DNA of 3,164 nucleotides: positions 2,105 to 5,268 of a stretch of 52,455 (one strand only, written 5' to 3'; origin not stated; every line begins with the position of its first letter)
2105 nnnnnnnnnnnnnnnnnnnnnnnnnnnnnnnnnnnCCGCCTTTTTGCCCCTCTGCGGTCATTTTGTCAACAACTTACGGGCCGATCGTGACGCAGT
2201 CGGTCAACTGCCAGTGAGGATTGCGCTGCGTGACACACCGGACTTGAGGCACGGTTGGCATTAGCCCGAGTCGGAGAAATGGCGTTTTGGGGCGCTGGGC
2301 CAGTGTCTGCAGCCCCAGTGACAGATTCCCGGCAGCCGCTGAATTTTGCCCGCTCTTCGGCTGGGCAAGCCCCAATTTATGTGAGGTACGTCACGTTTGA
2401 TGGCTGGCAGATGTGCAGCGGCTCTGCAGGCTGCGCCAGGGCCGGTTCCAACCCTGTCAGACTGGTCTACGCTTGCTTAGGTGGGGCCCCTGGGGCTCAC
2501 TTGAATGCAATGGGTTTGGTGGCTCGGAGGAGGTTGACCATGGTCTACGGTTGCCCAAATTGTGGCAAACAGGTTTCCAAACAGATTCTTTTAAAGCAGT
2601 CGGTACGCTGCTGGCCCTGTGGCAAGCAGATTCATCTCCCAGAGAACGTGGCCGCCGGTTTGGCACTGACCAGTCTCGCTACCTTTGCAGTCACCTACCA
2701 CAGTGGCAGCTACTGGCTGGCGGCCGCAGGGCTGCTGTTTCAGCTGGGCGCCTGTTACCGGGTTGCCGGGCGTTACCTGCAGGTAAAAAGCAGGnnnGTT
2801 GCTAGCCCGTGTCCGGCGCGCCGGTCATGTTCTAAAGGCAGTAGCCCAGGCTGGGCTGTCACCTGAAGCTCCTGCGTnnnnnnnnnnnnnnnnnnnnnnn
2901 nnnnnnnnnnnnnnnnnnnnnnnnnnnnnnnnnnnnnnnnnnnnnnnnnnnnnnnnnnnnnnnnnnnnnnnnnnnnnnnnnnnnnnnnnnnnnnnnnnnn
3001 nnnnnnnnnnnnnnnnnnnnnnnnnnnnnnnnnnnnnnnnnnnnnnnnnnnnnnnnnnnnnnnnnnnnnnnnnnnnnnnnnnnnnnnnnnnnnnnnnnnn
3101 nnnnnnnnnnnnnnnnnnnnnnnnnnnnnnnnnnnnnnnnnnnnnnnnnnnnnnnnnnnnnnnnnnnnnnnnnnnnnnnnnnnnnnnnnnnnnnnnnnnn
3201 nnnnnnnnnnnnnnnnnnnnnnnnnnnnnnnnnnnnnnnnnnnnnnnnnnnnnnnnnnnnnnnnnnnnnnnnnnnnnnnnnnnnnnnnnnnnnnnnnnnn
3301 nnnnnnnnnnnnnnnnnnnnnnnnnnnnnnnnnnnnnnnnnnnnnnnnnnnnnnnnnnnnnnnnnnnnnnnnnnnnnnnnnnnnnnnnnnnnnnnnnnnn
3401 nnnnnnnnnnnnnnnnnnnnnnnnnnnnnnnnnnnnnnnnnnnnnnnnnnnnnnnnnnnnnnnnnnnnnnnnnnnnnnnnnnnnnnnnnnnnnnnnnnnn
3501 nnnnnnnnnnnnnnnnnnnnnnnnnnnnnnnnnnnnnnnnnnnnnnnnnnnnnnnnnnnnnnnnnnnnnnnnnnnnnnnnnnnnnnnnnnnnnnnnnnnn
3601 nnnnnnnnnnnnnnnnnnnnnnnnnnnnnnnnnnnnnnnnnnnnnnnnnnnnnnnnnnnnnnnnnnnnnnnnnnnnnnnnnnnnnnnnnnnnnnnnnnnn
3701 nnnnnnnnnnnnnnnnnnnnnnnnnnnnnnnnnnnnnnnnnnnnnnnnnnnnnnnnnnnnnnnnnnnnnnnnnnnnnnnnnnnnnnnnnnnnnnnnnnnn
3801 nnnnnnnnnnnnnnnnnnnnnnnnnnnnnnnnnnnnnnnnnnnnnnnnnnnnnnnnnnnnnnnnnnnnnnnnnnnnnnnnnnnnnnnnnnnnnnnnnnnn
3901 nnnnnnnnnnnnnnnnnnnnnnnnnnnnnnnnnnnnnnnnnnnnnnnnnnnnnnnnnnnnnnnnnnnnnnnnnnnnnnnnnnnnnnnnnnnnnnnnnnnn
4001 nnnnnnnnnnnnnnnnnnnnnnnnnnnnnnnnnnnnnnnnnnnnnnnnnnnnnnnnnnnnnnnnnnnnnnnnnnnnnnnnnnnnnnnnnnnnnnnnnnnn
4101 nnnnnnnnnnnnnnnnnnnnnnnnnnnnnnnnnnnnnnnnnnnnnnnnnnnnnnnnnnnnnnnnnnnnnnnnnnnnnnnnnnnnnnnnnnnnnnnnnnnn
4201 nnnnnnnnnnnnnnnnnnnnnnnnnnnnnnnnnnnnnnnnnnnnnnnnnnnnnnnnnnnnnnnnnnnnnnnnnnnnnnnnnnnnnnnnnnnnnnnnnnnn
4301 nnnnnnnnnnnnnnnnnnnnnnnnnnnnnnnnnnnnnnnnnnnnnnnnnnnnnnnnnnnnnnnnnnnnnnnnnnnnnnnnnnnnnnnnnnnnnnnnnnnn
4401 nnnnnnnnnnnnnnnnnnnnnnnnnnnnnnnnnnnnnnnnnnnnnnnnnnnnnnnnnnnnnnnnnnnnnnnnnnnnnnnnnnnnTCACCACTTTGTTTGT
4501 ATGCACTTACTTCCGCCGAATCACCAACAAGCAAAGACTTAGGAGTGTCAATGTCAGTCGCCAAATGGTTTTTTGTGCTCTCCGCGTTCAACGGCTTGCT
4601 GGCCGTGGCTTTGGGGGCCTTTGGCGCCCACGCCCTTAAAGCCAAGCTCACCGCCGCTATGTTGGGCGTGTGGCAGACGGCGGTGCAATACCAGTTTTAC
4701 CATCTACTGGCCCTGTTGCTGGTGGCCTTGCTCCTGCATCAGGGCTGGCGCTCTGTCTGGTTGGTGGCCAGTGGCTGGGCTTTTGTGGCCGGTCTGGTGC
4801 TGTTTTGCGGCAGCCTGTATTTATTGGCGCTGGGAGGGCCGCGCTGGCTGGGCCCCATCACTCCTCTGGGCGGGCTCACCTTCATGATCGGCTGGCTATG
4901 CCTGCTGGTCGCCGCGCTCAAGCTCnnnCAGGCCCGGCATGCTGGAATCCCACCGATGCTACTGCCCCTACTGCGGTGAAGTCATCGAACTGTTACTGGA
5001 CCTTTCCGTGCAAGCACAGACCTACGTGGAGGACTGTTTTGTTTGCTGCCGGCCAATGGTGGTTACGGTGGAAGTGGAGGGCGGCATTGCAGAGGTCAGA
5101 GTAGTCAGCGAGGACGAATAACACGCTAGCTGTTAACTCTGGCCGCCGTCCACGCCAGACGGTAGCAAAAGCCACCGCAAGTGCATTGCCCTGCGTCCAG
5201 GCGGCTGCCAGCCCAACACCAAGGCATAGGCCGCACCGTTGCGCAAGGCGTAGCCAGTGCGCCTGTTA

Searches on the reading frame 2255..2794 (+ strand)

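Call 3: search_protein_families(library=pfam, proteins=[window:2255-2794:+], max_evalue=0.01)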
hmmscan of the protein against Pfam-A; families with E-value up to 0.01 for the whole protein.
window:2255-2794:+ (180 aa): 1 family
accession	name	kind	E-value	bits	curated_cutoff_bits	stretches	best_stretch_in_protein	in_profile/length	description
PF08209.17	Sgf11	-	0.0091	16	26.4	0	97-108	4-15/33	Sgf11 (transcriptional regulation protein)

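Call 4: search_protein_families(library=ncbifam, proteins=[window:2255-2794:+], max_evalue=0.01)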
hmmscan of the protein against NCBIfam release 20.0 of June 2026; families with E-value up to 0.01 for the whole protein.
window:2255-2794:+ (180 aa): 1 family
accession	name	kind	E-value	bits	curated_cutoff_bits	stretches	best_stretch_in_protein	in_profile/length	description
NF001607.0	PRK00398.1-4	equivalog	0.00077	19.1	89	1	95-126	7-38/53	DNA-directed RNA polymerase subunit P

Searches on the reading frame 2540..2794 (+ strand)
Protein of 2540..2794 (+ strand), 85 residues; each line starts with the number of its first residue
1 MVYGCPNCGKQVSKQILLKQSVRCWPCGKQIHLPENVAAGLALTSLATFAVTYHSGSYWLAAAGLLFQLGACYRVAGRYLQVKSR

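Call 38: search_protein_families(library=pfam, proteins=[window:2540-2794:+], max_evalue=0.01)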
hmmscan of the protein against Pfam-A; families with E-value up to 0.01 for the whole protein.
window:2540-2794:+ (85 aa): 3 families
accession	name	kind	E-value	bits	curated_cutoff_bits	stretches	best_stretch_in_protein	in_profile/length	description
PF08209.17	Sgf11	-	0.0033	17.4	26.4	0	3-13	5-15/33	Sgf11 (transcriptional regulation protein)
PF13248.11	Zn_ribbon_3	-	0.0035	17.2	27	0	5-14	5-14/26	zinc-ribbon domain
PF12773.13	DZR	-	0.0084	16.7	27.3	0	5-35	15-38/45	Double zinc ribbon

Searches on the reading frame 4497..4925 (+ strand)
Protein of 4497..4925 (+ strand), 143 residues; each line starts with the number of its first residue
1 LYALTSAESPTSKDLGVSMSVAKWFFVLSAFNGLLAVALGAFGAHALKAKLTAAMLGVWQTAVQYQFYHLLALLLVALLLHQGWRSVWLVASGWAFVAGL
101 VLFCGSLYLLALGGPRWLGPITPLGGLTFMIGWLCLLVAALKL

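Call 3: search_protein_families(library=pfam, proteins=[window:4497-4925:+], max_evalue=0.01)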
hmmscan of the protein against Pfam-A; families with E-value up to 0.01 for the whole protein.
window:4497-4925:+ (143 aa): 1 family
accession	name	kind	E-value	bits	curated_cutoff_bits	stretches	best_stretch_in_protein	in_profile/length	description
PF04241.20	DUF423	-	1e-29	103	25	1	39-126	1-86/86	Protein of unknown function (DUF423)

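Call 4: search_protein_families(library=ncbifam, proteins=[window:4497-4925:+], max_evalue=0.01)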
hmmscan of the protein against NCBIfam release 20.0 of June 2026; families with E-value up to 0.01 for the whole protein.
window:4497-4925:+ (143 aa): 1 family
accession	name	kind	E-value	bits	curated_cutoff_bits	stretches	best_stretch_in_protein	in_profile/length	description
NF008125.0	PRK10873.1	equivalog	5.6e-24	85.1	162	1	23-143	4-123/131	hypothetical protein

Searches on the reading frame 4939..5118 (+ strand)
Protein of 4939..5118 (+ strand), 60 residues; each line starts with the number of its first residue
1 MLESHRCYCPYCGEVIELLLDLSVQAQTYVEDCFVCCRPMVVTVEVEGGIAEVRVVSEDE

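Call 38: search_protein_families(library=pfam, proteins=[window:4939-5118:+], max_evalue=0.01)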
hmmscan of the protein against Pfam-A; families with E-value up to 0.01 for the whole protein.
window:4939-5118:+ (60 aa): 1 family
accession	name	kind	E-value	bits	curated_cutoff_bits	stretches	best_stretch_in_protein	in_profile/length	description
PF14255.11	Cys_rich_CPXG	-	2.9e-17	62.8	25.2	1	8-55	2-49/52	Cysteine-rich CPXCG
